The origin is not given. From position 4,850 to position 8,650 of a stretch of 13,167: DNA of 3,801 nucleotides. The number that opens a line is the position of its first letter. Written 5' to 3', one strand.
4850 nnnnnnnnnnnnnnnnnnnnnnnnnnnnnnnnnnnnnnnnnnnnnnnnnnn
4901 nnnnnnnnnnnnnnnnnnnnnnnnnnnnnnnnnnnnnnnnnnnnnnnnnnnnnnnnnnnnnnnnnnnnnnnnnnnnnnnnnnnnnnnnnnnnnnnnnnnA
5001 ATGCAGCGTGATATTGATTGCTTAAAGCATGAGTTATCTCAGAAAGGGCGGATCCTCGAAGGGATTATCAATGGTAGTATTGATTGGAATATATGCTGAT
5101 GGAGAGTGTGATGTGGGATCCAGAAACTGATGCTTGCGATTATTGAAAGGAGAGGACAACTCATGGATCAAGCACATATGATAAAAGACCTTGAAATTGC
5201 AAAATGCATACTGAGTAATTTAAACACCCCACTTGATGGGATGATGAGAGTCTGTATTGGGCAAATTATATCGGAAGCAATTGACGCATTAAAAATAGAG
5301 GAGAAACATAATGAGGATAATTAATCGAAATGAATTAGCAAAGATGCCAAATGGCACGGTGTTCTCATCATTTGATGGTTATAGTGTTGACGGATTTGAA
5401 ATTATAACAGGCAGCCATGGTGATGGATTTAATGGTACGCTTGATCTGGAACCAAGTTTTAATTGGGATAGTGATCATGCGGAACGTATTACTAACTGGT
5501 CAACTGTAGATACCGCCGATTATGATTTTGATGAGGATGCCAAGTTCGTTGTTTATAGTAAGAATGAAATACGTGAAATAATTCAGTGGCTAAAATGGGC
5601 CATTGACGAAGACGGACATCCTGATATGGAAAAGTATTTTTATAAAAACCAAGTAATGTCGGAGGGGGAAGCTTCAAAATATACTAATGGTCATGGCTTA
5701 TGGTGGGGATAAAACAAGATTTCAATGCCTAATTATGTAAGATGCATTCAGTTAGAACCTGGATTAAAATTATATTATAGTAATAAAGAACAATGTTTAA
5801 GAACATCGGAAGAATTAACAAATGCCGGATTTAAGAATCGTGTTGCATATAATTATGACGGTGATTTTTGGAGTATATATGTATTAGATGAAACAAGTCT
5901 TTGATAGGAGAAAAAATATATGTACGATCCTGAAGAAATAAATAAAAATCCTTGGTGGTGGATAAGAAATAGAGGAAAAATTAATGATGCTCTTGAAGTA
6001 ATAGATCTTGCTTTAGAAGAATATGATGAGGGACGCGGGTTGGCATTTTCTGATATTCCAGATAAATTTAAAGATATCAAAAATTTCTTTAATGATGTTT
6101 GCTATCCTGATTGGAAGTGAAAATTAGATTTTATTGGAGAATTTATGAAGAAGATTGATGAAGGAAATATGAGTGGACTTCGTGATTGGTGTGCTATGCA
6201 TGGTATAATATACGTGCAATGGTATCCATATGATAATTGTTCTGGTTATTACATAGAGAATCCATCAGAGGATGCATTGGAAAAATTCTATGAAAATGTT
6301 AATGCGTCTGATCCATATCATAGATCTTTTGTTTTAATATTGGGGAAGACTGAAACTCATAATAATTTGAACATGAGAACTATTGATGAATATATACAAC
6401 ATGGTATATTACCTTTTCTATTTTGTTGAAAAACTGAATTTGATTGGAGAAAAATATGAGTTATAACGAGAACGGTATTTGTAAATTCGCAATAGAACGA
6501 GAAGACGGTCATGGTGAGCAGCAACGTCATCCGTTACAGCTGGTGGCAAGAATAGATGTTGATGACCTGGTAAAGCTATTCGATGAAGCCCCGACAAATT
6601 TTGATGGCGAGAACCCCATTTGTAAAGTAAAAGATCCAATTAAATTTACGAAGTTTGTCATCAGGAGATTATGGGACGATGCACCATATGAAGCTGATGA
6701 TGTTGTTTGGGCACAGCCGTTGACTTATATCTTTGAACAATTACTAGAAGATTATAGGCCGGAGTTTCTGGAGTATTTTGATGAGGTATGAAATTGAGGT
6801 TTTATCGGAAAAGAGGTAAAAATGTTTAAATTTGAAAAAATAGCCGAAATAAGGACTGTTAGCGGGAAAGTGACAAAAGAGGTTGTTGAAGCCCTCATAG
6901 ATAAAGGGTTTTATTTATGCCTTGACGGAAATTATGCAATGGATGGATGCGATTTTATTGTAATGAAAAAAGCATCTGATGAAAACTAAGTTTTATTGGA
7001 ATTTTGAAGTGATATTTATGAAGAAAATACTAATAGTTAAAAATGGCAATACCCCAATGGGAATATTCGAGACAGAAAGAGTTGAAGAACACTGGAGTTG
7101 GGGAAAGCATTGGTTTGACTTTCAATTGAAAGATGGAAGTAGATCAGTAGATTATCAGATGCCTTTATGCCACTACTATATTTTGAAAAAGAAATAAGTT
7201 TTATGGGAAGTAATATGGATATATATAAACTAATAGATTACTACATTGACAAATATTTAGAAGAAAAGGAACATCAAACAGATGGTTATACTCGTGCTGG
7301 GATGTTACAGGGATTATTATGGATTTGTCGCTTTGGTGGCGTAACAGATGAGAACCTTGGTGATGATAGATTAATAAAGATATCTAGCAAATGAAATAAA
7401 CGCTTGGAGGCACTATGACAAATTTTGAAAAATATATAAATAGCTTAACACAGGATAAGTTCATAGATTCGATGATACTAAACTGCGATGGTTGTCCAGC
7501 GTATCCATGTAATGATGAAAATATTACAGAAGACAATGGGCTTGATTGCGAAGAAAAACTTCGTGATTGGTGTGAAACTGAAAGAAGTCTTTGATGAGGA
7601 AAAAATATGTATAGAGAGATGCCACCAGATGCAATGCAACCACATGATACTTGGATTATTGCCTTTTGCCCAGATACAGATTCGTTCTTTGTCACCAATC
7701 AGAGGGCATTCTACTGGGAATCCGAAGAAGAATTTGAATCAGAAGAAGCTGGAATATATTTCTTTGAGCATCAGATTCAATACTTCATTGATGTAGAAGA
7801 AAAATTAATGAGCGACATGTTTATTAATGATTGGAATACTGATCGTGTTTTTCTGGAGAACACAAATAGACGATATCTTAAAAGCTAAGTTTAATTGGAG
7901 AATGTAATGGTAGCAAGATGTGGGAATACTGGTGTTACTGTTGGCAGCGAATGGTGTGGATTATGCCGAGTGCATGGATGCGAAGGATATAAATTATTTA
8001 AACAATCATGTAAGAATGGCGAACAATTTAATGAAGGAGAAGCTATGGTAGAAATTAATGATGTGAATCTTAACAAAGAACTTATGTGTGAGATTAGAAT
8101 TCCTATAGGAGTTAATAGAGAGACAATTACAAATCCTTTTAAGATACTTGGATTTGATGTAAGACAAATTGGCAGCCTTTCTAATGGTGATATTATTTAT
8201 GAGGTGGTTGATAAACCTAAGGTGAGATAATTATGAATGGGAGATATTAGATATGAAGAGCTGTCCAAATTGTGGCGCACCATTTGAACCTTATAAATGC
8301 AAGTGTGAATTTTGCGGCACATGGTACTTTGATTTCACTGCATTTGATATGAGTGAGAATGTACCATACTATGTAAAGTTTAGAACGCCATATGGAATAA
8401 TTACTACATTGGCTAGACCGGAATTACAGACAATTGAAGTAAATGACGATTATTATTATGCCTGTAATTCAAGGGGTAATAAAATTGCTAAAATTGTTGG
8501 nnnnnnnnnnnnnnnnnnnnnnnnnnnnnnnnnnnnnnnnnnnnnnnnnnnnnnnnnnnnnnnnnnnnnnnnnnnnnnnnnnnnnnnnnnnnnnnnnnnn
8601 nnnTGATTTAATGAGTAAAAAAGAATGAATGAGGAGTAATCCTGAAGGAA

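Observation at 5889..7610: Exact short repeats shared between non-adjacent small genes, suggesting cassette shuffling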

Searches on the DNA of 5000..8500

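Call 75: search_rna_families(source=window, start=5000, end=8500, threshold=evalue, max_evalue=1)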
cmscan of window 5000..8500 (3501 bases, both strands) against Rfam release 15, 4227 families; matches with E-value up to 1: 0.
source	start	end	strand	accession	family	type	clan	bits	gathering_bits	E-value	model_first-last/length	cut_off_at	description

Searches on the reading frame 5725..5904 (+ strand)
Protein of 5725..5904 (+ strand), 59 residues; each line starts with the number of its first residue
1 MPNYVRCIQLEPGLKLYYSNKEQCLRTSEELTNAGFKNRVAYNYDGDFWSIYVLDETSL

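Call 9: search_protein_families(library=phrogs, proteins=[window:5725-5904:+], max_evalue=0.01)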
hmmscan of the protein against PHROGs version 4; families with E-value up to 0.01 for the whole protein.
window:5725-5904:+ (59 aa): 0 families

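Call 76: search_protein_families(library=pfam, proteins=[window:5725-5901:+], max_evalue=0.1)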
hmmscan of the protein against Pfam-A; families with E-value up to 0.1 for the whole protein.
window:5725-5901:+ (59 aa): 1 family
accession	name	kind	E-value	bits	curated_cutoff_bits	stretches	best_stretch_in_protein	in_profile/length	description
PF11658.13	CBP_BcsG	-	0.017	14.1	24.8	1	15-48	256-288/516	Cellulose biosynthesis protein BcsG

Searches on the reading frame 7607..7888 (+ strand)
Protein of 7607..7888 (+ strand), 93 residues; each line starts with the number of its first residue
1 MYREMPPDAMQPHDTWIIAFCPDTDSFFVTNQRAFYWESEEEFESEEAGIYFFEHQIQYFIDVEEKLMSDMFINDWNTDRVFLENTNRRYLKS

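Call 9: search_protein_families(library=phrogs, proteins=[window:7607-7888:+], max_evalue=0.01)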
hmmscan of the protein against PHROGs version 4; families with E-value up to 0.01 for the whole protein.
window:7607-7888:+ (93 aa): 0 families

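Call 27: find_homologous_proteins(query=window:7607-7885:+, max_evalue=0.01)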
Query window:7607-7885:+ (93 aa): 71 proteins with E <= 0.01 among 72 candidates.
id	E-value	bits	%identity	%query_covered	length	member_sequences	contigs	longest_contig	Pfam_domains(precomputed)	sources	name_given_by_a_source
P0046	4.6e-48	179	86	97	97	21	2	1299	-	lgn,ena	-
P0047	3.5e-45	170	85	97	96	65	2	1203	-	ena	-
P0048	1.8e-42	161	77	97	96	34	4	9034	-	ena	-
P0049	6.1e-40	153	71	99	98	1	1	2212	-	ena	-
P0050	1.6e-39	152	74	97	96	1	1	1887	-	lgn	-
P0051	2.3e-39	151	73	97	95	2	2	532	-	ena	-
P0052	1.4e-36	142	69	97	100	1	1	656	-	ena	-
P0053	1.9e-35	139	70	97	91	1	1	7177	-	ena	-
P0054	9.9e-34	133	68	97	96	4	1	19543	-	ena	-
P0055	1.0e-31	127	62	97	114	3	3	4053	-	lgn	-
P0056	2.8e-31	125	62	97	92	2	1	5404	-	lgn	-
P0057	1.8e-30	123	57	98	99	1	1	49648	-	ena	-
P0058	2.7e-30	122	60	99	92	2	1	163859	-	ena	-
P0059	7.3e-30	121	55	98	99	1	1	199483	-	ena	-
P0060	9.7e-30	120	62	97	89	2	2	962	-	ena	-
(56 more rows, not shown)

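Call 35: find_related_loci(query=A3, collection=viral_contigs, flank=6000)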
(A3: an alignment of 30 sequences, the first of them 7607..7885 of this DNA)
Query A3 (93 aa) in viral_contigs; peptide patterns used: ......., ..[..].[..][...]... (x = any residue, [..] = any of these).
94 stretches matched a pattern; 66 encode a relative of the query (tblastn E <= 1e-3); 66 distinct loci.
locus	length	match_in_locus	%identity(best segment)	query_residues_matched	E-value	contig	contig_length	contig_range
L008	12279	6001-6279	97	1-93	1e-58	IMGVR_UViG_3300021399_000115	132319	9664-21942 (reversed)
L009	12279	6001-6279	96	1-93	2e-57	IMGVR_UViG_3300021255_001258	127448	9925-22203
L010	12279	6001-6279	92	1-93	3e-50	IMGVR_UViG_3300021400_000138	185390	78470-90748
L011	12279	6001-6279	43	1-90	3e-25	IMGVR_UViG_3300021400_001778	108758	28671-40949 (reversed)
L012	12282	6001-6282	40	1-93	1e-19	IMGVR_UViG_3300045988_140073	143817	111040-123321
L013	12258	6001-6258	43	1-85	3e-19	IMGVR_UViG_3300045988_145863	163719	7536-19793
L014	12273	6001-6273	42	1-90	4e-19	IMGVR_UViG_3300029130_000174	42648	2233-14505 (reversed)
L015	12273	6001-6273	40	1-90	7e-19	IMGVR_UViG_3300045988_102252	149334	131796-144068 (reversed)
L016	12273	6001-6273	41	1-90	7e-19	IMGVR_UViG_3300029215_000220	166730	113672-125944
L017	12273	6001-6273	41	1-90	9e-19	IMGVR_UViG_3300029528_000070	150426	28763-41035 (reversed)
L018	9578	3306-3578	40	1-90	7e-19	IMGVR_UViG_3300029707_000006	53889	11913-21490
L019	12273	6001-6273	41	1-90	1e-18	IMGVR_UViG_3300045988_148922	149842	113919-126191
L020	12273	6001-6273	41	1-90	1e-18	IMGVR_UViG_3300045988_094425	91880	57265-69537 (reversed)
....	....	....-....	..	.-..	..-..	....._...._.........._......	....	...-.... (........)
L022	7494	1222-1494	41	1-90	1e-18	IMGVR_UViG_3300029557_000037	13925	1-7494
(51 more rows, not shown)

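Call 50: find_related_loci(query=L008:5604-5900:+, collection=viral_contigs, flank=3000)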
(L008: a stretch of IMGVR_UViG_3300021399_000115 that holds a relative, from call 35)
Query L008:5604-5900:+ (99 aa) in viral_contigs; peptide patterns used: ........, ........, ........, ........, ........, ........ (x = any residue, [..] = any of these).
9 stretches matched a pattern; 2 encode a relative of the query (tblastn E <= 1e-3); 2 distinct loci.
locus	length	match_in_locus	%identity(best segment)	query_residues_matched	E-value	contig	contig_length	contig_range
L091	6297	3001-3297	100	1-99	2e-66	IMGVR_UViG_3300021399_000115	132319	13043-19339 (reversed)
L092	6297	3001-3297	95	1-99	2e-63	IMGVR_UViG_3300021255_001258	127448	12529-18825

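Call 76: search_protein_families(library=pfam, proteins=[window:7607-7885:+], max_evalue=0.1)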
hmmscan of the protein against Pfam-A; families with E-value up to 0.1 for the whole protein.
window:7607-7885:+ (93 aa): 1 family
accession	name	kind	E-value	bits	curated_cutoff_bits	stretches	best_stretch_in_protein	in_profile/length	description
PF00386.27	C1q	-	0.0064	17.1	23.7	1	28-87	24-81/127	C1q domain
